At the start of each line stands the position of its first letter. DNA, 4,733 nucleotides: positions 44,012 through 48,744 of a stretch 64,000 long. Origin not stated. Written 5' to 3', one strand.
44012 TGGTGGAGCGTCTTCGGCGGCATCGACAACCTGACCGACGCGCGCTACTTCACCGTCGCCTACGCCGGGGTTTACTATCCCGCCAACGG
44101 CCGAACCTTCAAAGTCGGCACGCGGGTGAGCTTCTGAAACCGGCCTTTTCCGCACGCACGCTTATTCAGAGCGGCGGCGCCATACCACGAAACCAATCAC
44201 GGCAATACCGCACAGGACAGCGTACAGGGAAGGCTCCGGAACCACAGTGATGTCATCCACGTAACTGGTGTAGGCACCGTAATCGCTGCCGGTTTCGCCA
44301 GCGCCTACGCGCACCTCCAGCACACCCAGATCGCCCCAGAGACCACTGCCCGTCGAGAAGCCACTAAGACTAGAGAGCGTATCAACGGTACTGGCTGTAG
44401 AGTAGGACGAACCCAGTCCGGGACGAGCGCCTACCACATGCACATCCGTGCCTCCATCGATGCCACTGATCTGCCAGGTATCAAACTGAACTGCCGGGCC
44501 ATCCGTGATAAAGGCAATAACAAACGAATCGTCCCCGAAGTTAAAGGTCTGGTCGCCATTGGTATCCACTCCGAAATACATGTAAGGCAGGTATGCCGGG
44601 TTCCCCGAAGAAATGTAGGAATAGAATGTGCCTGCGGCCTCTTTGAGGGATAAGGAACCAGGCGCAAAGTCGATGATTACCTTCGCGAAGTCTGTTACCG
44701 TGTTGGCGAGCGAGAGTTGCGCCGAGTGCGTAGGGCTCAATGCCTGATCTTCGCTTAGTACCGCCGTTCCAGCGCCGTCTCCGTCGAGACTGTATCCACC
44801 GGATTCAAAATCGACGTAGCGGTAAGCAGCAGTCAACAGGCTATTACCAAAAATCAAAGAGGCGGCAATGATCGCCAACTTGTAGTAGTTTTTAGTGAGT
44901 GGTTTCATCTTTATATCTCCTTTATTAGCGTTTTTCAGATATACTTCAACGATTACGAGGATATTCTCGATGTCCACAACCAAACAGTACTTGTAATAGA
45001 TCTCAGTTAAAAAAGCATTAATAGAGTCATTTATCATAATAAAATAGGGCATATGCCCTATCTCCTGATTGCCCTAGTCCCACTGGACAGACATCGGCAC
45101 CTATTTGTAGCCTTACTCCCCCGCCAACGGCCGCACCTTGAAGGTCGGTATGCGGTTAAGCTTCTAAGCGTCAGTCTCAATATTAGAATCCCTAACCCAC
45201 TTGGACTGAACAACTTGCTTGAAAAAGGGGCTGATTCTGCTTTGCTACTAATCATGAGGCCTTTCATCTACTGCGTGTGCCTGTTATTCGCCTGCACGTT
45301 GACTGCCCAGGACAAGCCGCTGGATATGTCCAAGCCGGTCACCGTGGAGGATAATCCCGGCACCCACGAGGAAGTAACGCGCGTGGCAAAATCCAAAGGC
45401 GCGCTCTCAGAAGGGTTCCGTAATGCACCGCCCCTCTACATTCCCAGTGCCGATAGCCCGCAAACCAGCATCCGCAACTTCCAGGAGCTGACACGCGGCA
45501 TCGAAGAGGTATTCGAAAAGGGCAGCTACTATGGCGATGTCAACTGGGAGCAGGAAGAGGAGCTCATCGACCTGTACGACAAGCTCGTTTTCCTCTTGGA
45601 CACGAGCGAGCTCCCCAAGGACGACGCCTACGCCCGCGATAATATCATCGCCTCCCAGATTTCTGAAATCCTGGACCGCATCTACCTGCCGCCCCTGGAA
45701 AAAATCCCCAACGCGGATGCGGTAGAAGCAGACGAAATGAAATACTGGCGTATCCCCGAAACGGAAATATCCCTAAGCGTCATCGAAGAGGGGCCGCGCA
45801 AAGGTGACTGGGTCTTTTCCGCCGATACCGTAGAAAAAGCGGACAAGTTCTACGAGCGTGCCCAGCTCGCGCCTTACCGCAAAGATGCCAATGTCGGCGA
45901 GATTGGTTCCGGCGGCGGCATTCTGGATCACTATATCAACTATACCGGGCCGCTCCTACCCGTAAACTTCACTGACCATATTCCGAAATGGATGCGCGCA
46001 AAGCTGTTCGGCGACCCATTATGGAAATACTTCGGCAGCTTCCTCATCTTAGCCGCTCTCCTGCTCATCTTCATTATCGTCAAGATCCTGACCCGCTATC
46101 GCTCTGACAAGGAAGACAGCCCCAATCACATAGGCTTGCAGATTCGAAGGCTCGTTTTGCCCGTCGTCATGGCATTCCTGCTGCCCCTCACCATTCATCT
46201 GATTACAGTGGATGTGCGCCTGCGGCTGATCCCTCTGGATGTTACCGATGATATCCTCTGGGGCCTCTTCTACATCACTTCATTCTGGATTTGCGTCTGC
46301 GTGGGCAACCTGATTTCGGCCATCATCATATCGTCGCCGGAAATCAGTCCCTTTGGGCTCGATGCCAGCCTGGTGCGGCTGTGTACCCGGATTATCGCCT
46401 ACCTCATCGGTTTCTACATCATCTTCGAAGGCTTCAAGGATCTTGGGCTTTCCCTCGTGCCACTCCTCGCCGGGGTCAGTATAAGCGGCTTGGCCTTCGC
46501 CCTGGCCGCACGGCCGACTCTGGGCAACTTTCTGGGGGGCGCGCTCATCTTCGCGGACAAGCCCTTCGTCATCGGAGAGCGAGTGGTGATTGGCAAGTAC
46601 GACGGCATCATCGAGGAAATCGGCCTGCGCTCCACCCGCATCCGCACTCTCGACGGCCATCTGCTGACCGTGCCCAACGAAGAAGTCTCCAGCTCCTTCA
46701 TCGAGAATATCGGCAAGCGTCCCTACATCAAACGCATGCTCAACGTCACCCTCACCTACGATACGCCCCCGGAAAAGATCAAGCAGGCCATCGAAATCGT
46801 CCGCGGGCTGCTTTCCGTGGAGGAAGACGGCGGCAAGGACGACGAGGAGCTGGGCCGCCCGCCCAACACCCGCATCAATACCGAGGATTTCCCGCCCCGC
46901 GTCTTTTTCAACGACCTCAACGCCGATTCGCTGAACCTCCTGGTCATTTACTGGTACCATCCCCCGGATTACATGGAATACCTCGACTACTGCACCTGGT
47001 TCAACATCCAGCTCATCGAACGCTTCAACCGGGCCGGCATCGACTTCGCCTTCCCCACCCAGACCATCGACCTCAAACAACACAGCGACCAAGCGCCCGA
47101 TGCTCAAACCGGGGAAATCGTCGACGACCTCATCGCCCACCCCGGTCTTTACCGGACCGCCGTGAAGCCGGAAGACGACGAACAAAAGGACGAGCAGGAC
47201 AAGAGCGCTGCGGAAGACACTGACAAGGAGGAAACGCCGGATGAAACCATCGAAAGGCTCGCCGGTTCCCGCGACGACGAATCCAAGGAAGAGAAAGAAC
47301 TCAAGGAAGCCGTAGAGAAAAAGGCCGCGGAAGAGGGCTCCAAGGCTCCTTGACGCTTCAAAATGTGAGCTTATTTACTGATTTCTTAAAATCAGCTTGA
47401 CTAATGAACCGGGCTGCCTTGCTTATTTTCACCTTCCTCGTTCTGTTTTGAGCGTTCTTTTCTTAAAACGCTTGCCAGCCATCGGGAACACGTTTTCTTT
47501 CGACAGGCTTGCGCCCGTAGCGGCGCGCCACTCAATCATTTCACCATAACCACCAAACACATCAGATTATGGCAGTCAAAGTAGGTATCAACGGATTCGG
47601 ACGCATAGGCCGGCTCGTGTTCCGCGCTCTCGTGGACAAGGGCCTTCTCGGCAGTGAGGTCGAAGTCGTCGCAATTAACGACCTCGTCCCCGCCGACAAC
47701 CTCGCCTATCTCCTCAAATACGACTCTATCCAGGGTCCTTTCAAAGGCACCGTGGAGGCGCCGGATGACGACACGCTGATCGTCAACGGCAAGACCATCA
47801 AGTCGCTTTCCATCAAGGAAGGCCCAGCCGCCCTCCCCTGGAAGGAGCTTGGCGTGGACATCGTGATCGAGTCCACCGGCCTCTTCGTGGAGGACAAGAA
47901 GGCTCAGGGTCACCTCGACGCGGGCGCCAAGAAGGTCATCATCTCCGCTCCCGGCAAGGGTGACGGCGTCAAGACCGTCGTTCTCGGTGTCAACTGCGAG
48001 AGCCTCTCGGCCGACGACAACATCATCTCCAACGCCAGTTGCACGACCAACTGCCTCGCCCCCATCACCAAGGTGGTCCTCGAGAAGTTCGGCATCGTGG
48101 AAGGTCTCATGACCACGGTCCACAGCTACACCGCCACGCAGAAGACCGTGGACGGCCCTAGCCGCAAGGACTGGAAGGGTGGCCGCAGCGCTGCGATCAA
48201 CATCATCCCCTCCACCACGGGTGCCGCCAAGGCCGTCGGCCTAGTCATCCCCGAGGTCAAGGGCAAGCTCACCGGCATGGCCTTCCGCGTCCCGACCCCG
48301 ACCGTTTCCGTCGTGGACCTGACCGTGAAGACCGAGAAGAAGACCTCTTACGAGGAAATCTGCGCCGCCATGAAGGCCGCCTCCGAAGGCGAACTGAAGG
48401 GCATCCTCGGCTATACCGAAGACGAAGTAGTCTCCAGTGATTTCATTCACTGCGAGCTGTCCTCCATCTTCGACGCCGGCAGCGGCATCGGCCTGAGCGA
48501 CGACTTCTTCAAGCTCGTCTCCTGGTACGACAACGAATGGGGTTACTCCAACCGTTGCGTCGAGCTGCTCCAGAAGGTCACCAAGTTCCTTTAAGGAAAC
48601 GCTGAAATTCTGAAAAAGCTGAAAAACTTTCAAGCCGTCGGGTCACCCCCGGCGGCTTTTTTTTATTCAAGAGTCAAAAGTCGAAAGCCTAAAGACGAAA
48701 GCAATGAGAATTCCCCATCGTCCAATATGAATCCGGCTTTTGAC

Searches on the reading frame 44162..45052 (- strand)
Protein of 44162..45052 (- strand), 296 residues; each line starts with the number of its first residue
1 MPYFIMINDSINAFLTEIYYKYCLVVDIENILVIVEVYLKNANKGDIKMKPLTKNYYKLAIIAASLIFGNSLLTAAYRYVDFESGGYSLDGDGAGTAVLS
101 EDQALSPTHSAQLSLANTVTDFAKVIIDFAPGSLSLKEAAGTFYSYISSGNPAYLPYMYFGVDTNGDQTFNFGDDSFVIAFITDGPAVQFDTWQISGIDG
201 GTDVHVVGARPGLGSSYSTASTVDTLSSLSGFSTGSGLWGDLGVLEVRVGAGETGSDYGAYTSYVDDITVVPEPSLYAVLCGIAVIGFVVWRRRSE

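Call 15: search_protein_families(library=pfam, proteins=[window:44162-45052:-], max_evalue=0.001)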
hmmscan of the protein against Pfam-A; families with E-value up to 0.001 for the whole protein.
window:44162-45052:- (296 aa): 0 families

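Call 84: search_protein_families(library=ncbifam, proteins=[window:44162-45052:-], max_evalue=0.00001)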
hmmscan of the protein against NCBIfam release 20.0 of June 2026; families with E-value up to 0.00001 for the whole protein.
window:44162-45052:- (296 aa): 1 family
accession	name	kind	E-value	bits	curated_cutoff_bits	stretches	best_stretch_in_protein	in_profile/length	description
NF038126.1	PEP_CTERM_FxDxF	subfamily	9e-06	26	50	0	251-293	122-165/165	FxDxF family PEP-CTERM protein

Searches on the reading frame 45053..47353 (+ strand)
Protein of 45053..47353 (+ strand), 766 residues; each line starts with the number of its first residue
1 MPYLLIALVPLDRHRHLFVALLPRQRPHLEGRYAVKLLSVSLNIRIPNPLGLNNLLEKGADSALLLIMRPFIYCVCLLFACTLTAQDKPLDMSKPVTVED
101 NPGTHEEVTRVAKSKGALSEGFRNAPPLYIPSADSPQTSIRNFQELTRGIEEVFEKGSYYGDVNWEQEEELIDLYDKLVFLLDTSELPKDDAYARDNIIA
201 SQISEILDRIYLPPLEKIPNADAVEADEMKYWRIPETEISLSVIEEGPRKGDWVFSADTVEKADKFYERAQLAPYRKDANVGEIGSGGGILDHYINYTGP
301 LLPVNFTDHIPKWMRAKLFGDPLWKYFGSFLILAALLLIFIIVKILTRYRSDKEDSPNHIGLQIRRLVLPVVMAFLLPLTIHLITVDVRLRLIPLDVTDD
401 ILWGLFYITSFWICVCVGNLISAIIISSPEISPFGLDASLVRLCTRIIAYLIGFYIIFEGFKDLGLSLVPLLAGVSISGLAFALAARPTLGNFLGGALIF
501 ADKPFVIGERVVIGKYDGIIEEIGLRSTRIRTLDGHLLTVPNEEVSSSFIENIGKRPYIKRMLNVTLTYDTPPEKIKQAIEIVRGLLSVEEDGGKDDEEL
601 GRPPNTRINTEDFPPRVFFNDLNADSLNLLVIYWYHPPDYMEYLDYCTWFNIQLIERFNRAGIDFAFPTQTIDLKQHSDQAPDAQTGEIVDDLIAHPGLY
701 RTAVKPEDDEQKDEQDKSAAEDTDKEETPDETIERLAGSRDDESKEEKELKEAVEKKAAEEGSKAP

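Call 15: search_protein_families(library=pfam, proteins=[window:45053-47353:+], max_evalue=0.001)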
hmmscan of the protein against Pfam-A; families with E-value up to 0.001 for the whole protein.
window:45053-47353:+ (766 aa): 2 families
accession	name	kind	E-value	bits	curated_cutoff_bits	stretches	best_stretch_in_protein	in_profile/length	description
PF00924.24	MS_channel_2nd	-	9.9e-19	67.7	20.2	1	490-553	3-66/68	Mechanosensitive ion channel, beta-domain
PF21082.3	MS_channel_3rd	-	1.3e-07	32.4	21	1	564-665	4-88/88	Mechanosensitive ion channel MscS, C-terminal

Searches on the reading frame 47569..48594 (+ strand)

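Call 15: search_protein_families(library=pfam, proteins=[window:47569-48594:+], max_evalue=0.001)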
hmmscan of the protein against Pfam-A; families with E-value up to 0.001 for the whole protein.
window:47569-48594:+ (341 aa): 2 families
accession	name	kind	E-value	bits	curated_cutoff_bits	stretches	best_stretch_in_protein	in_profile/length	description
PF02800.25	Gp_dh_C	-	1.6e-69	232.9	24.4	1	163-320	1-158/158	Glyceraldehyde 3-phosphate dehydrogenase, C-terminal domain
PF00044.30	Gp_dh_N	-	4.7e-35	120.3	31.7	1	3-107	1-99/101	Glyceraldehyde 3-phosphate dehydrogenase, NAD binding domain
